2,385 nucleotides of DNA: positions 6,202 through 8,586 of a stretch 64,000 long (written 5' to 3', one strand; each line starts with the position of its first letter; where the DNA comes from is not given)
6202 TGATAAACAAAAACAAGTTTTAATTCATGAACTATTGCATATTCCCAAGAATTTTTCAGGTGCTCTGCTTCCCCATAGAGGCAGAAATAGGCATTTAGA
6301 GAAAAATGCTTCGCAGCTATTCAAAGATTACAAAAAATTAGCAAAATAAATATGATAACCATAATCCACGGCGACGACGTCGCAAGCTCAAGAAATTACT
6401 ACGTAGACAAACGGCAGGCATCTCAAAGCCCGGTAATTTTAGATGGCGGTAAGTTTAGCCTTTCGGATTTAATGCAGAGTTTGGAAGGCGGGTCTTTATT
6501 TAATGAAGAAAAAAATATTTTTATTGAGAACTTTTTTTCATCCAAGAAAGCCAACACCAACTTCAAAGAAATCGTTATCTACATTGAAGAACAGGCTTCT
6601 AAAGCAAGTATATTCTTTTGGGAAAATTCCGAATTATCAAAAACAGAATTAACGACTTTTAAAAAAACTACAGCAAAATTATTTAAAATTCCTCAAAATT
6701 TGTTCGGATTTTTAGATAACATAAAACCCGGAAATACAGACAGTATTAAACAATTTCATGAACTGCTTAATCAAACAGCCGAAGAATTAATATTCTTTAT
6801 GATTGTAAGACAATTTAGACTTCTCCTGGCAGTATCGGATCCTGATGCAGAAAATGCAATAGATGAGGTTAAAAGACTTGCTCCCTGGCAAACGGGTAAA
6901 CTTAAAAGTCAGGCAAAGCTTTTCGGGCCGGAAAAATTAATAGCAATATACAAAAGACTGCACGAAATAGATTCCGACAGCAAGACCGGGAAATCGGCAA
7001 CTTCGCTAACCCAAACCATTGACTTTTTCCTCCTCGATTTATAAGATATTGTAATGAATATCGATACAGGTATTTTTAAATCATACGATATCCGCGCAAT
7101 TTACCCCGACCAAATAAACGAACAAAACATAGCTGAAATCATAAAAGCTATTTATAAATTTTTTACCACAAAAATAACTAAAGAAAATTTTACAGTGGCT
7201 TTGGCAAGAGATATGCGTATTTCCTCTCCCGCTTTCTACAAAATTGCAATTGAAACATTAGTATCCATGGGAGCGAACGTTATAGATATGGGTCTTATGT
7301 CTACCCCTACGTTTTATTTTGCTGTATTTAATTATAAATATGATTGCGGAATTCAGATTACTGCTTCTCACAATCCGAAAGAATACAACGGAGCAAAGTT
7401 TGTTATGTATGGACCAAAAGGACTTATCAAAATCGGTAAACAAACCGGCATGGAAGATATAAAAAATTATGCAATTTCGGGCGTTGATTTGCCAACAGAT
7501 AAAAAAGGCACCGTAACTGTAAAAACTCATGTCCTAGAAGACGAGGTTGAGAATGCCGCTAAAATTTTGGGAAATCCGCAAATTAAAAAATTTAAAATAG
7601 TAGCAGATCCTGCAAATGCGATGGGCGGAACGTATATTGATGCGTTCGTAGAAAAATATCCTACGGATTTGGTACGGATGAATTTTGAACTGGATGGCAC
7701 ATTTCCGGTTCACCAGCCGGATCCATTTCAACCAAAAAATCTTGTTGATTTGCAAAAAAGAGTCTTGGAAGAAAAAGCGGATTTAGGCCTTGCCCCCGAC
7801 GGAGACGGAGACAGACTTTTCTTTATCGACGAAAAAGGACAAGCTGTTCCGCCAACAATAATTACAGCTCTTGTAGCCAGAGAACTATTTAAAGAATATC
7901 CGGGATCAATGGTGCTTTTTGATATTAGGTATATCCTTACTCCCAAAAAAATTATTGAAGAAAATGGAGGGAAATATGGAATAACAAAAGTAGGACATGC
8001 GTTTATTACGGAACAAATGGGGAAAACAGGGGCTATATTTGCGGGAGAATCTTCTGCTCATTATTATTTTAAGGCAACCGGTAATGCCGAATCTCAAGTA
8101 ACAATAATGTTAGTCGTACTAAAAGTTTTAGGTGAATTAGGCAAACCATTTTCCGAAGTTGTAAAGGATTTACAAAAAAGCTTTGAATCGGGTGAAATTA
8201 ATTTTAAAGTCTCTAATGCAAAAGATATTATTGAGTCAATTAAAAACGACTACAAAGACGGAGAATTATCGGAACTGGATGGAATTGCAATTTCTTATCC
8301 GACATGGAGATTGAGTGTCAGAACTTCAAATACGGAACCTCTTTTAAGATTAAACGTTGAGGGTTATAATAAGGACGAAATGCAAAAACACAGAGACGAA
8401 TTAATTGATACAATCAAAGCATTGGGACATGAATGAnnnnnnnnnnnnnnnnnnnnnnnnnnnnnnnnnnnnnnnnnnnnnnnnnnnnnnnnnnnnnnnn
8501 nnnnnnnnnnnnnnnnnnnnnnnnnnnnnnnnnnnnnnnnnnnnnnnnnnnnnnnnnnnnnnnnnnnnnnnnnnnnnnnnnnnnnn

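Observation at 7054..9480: Archaeal-type cupin phosphoglucose isomerase next to a second cupin isomerase and phosphomannomutase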

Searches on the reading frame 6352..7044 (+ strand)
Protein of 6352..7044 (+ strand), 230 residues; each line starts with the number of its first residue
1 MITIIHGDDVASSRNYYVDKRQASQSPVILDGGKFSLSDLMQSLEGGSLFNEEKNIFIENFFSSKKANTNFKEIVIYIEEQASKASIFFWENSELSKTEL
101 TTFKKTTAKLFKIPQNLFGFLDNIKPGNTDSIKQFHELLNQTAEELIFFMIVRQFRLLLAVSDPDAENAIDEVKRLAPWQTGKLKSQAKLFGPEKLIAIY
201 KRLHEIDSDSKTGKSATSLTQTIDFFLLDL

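Call 3: search_protein_families(library=pfam, proteins=[window:6352-7044:+], max_evalue=0.01)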
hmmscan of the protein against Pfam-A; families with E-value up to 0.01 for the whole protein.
window:6352-7044:+ (230 aa): 2 families
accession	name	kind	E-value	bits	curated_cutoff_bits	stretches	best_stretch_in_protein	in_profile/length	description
PF21694.2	DNA_pol3_delta_C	-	6.5e-11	42.7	27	1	115-219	2-112/121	DNA polymerase III delta subunit, C-terminal domain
PF06144.19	DNA_pol3_delta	-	0.0066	16.9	21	0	28-111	33-121/124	DNA polymerase III, delta subunit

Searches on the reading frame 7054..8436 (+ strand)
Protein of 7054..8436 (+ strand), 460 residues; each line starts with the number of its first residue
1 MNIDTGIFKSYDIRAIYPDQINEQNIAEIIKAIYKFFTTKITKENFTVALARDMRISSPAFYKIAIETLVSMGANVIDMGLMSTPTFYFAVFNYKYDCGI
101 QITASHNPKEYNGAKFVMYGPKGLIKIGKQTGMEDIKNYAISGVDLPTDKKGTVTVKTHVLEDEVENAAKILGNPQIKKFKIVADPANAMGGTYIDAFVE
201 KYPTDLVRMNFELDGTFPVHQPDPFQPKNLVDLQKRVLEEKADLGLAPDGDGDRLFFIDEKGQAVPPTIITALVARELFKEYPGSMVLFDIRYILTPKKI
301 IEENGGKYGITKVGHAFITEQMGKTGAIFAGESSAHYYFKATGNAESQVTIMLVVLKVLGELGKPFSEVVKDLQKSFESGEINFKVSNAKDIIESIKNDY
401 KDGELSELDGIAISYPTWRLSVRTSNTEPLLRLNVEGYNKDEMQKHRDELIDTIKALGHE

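Call 3: search_protein_families(library=pfam, proteins=[window:7054-8436:+], max_evalue=0.01)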
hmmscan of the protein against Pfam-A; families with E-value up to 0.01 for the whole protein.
window:7054-8436:+ (460 aa): 4 families
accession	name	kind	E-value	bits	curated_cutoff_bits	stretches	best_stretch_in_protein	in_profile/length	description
PF02878.22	PGM_PMM_I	-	5.3e-32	110.8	22.5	1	7-118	3-113/138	Phosphoglucomutase/phosphomannomutase, alpha/beta/alpha domain I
PF02879.22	PGM_PMM_II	-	1.1e-20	74.5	29.3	1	176-262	17-103/103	Phosphoglucomutase/phosphomannomutase, alpha/beta/alpha domain II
PF02880.22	PGM_PMM_III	-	7.2e-15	55.6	20.7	1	270-375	5-113/115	Phosphoglucomutase/phosphomannomutase, alpha/beta/alpha domain III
PF00408.26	PGM_PMM_IV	-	1.5e-09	38.2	23.1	1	381-452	1-67/68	Phosphoglucomutase/phosphomannomutase, C-terminal domain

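Call 4: search_protein_families(library=ncbifam, proteins=[window:7054-8436:+], max_evalue=0.01)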
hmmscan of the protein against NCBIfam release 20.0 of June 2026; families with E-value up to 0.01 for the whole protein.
window:7054-8436:+ (460 aa): 7 families
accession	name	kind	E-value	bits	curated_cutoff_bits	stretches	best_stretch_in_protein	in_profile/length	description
NF007088.0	PRK09542.1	equivalog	5.7e-116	388.2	618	1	6-456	10-455/456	phosphomannomutase/phosphoglucomutase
TIGR03990.1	Arch_GlmM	equivalog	7.8e-89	298.6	439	1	7-453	3-443/444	phosphoglucosamine mutase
NF011943.0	PRK15414.1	subfamily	3.5e-73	247.1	801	1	7-449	6-448/456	phosphomannomutase CpsG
NF046027.1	PhglucPhmanMutPgmG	equivalog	2.5e-71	240.7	600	1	3-456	5-452/460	phosphoglucomutase/phosphomannomutase PgmG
TIGR01455.1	glmM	equivalog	9.5e-48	163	447.55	1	42-455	36-441/442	phosphoglucosamine mutase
NF005737.0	PRK07564.1-1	equivalog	1.8e-08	33.4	378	1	47-273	52-300/543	alpha-D-glucose phosphate-specific phosphoglucomutase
TIGR01132.1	pgm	equivalog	0.00014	20.4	778.05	1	21-260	56-316/546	phosphoglucomutase (alpha-D-glucose-1,6-bisphosphate-dependent)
